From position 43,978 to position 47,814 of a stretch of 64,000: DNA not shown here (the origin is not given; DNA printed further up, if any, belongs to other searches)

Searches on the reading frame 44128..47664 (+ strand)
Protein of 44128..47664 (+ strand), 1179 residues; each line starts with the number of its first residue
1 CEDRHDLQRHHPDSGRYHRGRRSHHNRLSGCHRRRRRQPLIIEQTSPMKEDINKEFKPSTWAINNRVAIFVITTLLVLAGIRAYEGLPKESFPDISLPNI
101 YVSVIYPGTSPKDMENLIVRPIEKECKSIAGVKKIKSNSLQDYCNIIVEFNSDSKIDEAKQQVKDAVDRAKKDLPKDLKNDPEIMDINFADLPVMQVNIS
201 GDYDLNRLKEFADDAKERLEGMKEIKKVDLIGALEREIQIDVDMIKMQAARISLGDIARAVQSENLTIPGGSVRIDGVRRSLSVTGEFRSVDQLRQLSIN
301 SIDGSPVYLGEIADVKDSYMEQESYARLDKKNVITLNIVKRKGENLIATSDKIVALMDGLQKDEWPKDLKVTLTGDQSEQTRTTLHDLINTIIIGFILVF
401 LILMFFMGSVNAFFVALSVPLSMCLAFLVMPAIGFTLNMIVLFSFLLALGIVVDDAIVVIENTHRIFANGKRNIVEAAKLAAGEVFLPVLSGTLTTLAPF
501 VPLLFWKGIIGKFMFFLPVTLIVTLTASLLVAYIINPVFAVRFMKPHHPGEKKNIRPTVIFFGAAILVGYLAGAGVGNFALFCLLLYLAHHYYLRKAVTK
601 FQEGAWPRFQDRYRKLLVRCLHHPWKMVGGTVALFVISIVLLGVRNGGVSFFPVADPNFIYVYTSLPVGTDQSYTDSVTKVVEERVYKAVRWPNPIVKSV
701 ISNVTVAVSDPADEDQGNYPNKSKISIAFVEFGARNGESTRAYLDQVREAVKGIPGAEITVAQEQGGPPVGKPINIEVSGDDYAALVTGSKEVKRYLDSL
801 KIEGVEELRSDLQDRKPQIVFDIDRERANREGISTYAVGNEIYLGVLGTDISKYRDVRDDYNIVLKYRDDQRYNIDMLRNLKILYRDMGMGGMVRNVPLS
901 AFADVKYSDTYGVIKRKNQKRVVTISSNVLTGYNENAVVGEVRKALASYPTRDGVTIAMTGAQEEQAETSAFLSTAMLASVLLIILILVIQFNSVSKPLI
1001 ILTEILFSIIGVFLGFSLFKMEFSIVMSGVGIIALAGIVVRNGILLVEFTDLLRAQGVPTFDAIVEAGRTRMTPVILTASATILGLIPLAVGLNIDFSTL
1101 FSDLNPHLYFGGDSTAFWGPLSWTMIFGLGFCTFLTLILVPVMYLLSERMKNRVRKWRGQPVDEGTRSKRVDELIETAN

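Call 54: search_protein_families(library=pfam, proteins=[window:44128-47664:+], max_evalue=0.00001)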
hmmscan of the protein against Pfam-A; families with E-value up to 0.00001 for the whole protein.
window:44128-47664:+ (1179 aa): 2 families
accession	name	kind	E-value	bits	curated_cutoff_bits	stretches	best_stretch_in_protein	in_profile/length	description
PF00873.25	ACR_tran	-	2.8e-185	618.4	28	1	60-1146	3-1019/1021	AcrB/AcrD/AcrF family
PF03176.21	MMPL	-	6.3e-08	32.4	20.5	0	349-507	103-269/333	MMPL family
